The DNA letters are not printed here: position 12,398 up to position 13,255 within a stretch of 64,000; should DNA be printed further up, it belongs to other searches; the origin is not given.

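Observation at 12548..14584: ADP-ribosylglycohydrolase - YaiI/DUF188 - zinc-less mini-Sir2 operon: candidate undescribed NAD/ADP-ribose module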

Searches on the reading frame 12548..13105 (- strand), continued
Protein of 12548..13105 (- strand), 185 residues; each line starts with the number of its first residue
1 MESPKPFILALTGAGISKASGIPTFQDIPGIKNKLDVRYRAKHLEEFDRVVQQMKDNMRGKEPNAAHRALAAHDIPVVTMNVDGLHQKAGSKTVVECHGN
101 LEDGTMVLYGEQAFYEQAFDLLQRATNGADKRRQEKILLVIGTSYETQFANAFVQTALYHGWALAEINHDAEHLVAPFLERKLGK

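Call 56: search_protein_families(library=phrogs, proteins=[L091:1404-2018:+, L091:3513-4613:+, L091:4623-5000:+, L091:5816-6391:+, L091:8006-9373:+, L091:9431-10072:+, L092:6997-8961:+, L092:9067-10362:+, L093:827-1645:+, L093:3276-4994:+], max_evalue=0.001)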
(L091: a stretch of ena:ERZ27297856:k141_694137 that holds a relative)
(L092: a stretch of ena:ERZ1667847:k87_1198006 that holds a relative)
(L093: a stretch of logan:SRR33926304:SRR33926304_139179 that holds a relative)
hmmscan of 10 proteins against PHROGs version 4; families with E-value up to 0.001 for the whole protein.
L091:1404-2018:+ (204 aa): 4 families
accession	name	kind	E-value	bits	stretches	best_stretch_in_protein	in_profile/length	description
phrog_5867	-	lysis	2e-32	112.8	1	17-202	462-642/1029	endolysin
phrog_2588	-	unknown function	2.2e-21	77.1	1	37-175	396-537/915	-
phrog_822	-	lysis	6.4e-06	27.1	1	58-125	59-124/215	amidase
phrog_1493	-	lysis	8.3e-06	26.2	1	34-144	29-146/394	endolysin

L091:3513-4613:+ (366 aa): 2 families
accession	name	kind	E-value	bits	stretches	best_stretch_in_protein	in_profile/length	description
phrog_968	-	DNA, RNA and nucleotide metabolism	6.8e-58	197.5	1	1-363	7-391/398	RNA ligase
phrog_548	-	DNA, RNA and nucleotide metabolism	1.4e-16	61.7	1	187-362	33-235/341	RNA ligase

L091:4623-5000:+ (125 aa): 0 families

L091:5816-6391:+ (191 aa): 1 family
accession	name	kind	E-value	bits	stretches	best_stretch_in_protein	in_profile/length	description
phrog_12389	-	unknown function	1.6e-08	35.4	1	41-177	30-166/173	-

L091:8006-9373:+ (455 aa): 2 families
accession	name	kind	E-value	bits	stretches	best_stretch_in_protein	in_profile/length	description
phrog_888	-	unknown function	1.1e-07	32.9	1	203-453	53-270/271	-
phrog_2700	-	unknown function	7.6e-07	29.9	1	377-453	264-330/331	-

L091:9431-10072:+ (213 aa): 0 families

L092:6997-8961:+ (654 aa): 1 family
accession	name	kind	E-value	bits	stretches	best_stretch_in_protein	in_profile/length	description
phrog_863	-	tail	0.00086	19.3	1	495-529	401-437/690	tail fiber assembly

L092:9067-10362:+ (431 aa): 2 families
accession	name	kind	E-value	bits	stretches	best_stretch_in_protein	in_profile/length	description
phrog_31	-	tail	0.00048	19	1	29-103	866-944/1565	central tail fiber J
phrog_1481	-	unknown function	0.00097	20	0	76-125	52-101/117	-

L093:827-1645:+ (272 aa): 2 families
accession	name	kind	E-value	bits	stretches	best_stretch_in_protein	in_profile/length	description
phrog_248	-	transcription regulation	4.4e-08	34.4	1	203-251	91-139/161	transcriptional activator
phrog_36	-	transcription regulation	0.00013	22.6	1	202-254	140-192/220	transcriptional regulator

L093:3276-4994:+ (572 aa): 2 families
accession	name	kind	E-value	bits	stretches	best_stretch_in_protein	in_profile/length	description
phrog_2484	-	DNA, RNA and nucleotide metabolism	1.1e-88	299.2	1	23-556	13-546/564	RecJ-like ssDNA exonuclease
phrog_4771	-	other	9e-09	35.9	1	69-446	10-303/363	DHH phosphoesterase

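Call 66: search_protein_families(library=pfam, proteins=[L001:161-1486:+, L001:1686-2561:+, L001:2592-2882:-, L002:4440-5816:-, L002:2930-4303:+, L002:6592-7041:+, L003:2297-3661:+, L003:4508-4942:+, L003:5298-6431:+], max_evalue=0.001)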
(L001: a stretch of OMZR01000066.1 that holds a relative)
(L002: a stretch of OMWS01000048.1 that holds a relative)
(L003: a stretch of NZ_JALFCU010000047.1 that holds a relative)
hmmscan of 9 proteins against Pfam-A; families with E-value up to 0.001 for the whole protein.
L001:161-1486:+ (441 aa): 2 families
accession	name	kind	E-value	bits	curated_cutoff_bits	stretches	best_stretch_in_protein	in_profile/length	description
PF02371.22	Transposase_20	-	8.9e-24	84.1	21.3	1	303-386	2-85/87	Transposase IS116/IS110/IS902 family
PF01548.23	DEDD_Tnp_IS110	-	1e-22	81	29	1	35-195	1-155/155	Transposase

L001:1686-2561:+ (291 aa): 2 families
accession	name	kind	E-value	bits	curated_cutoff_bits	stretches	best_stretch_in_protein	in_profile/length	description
PF13508.13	Acetyltransf_7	-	6.5e-05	23.7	27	1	193-217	30-53/84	Acetyltransferase (GNAT) domain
PF00583.31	Acetyltransf_1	-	0.00048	20.8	20.7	1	189-216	56-83/116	Acetyltransferase (GNAT) family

L001:2592-2882:- (96 aa): 0 families

L002:4440-5816:- (458 aa): 7 families
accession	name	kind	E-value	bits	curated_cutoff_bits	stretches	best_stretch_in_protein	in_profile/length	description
PF01637.24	ATPase_2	-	2.7e-18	67.1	33.2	1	3-204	1-225/225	ATPase domain predominantly from Archaea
PF03008.20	DUF234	-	1.1e-10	42.2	22.5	1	311-407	1-91/100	Archaea bacterial proteins of unknown function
PF13191.12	AAA_16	-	6.2e-09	37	32.6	1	2-107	1-140/167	AAA ATPase domain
PF13401.12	AAA_22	-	1.8e-06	28.8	27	1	23-143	6-124/130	AAA domain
PF13173.12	AAA_14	-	4e-05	24.1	27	1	23-172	3-125/129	AAA domain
PF05621.17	TniB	-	0.00078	19.4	22.4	0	8-111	21-131/189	Bacterial TniB protein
PF25201.1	nSTAND6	-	0.00079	19.9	27.7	0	5-44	3-40/148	Novel STAND NTPase 6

L002:2930-4303:+ (457 aa): 2 families
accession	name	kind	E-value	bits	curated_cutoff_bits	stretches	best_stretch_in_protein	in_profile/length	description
PF00817.25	IMS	-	6.8e-26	91.4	23.2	1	12-162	1-147/148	impB/mucB/samB family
PF11799.13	IMS_C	-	1.6e-10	41.8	20.7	1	258-371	2-109/109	impB/mucB/samB family C-terminal domain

L002:6592-7041:+ (149 aa): 0 families

L003:2297-3661:+ (454 aa): 2 families
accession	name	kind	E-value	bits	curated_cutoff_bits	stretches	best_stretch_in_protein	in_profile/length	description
PF00817.25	IMS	-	1.9e-26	93.2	23.2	1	9-159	1-147/148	impB/mucB/samB family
PF11799.13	IMS_C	-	2.4e-13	50.9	20.7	1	255-368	2-109/109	impB/mucB/samB family C-terminal domain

L003:4508-4942:+ (144 aa): 0 families

L003:5298-6431:+ (377 aa): 1 family
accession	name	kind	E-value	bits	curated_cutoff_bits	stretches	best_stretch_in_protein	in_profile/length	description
PF02639.20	DUF188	-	6.9e-18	65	24.3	1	249-353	2-113/130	Uncharacterized BCR, YaiI/YqxD family COG1671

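Call 67: search_protein_representatives(alignment_id=A1)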
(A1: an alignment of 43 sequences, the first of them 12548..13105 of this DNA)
Query: 43 sequences, 180 profile positions. Proteins with E-value up to 0.001 (for the whole library): 11760; up to 1e-10: 4599; up to 1e-30: 82. The best 150 are listed.
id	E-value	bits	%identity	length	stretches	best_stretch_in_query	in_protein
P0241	1.8e-74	265.9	-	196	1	3-178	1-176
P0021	2.1e-69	249.3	-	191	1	3-177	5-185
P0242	1.5e-68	246.6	-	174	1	3-174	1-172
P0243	5.4e-67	241.5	-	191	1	3-174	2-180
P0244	5.7e-66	238.1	-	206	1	3-176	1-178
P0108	1.4e-64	233.6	-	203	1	3-174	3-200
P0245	1.0e-62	227.5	-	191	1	3-175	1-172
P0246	1.1e-62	227.5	-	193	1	3-176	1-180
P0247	4.1e-61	222.3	-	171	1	3-171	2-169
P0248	1.6e-59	217.1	-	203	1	2-172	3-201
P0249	3.0e-59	216.3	-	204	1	3-173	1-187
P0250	2.1e-58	213.5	-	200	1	2-174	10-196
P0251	2.3e-56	206.9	-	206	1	3-173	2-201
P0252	7.6e-56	205.1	-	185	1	3-174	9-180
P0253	8.1e-56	205.1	-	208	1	2-173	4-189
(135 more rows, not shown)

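Call 74: search_protein_families(library=ncbifam, proteins=[L077:5281-5826:+, L089:982-1581:+, L089:1596-2804:+], max_evalue=0.001)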
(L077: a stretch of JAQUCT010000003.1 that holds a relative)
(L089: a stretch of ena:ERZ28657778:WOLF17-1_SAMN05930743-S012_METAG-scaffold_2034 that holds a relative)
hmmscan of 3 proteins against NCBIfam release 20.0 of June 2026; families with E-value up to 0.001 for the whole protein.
L077:5281-5826:+ (181 aa): 11 families
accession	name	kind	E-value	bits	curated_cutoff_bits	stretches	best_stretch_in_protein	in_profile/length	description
NF001664.0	PRK00431.1-6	equivalog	1.9e-68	229.2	200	1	12-177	3-169/173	O-acetyl-ADP-ribose deacetylase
NF001663.0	PRK00431.1-4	equivalog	2e-63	213.5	285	1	12-178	8-176/180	ADP-ribose-binding protein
NF001660.0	PRK00431.1-1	equivalog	8.4e-63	211.1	271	1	11-178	3-172/177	O-acetyl-ADP-ribose deacetylase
NF001661.0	PRK00431.1-2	equivalog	6.6e-53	179.3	291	1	12-178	2-172/179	O-acetyl-ADP-ribose deacetylase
NF003163.0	PRK04143.1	equivalog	4.5e-43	147.6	272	1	12-178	84-261/265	protein-ADP-ribose hydrolase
NF009880.0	PRK13341.1-1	equivalog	1.8e-39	135.6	891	1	12-178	428-598/599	AAA family ATPase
NF001668.0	PRK00431.2-4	equivalog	6.4e-31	107.3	278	1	13-175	51-210/220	ADP-ribose-binding protein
NF001667.0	PRK00431.2-3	equivalog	3.3e-29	101.8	252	1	12-177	9-173/182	ADP-ribose-binding protein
NF001665.0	PRK00431.2-1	equivalog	2.6e-25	89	315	1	12-176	9-170/177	ADP-ribose-binding protein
NF001662.0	PRK00431.1-3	equivalog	1e-23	84.1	215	2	81-177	86-181/185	[protein ADP-ribosylglutamate] hydrolase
NF001666.0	PRK00431.2-2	equivalog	6.4e-17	61.9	246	1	13-171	3-156/164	ADP-ribose-binding protein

L089:982-1581:+ (199 aa): 5 families
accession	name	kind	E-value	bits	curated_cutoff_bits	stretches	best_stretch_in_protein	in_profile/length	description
TIGR03072.1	release_prfH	equivalog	1.3e-46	158.6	166.65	1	5-195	2-200/200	peptide chain release factor H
TIGR00020.2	prfB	exception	1.2e-26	93.5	370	1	62-193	184-319/353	peptide chain release factor 2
NF001859.2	PRK00591.1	equivalog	7e-20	71.4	400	1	99-191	212-305/347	peptide chain release factor 1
TIGR00019.1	prfA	equivalog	2.7e-19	69.3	423.25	1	99-190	220-312/361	peptide chain release factor 1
NF006718.0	PRK09256.1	equivalog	9.9e-11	41.5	100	2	134-177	72-115/140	alternative ribosome rescue aminoacyl-tRNA hydrolase ArfB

L089:1596-2804:+ (402 aa): 4 families
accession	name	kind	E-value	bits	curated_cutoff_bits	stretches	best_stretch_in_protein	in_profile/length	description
NF052663.1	RtcB_rel_intein2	exception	3.8e-41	141.6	1050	3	225-393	435-616/626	intein-containing RctB family protein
NF007153.0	PRK09588.1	equivalog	5.7e-39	134.2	407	2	39-190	41-196/379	RNA ligase RtcB family protein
TIGR03073.1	release_rtcB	hypoth_equivalog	1.5e-30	106.5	271.8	2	39-178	30-172/356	RNA ligase RtcB family protein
NF038162.1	RtcB_rel_intein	exception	3.1e-15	55.3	1150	1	298-392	852-950/961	intein-containing RtcB family protein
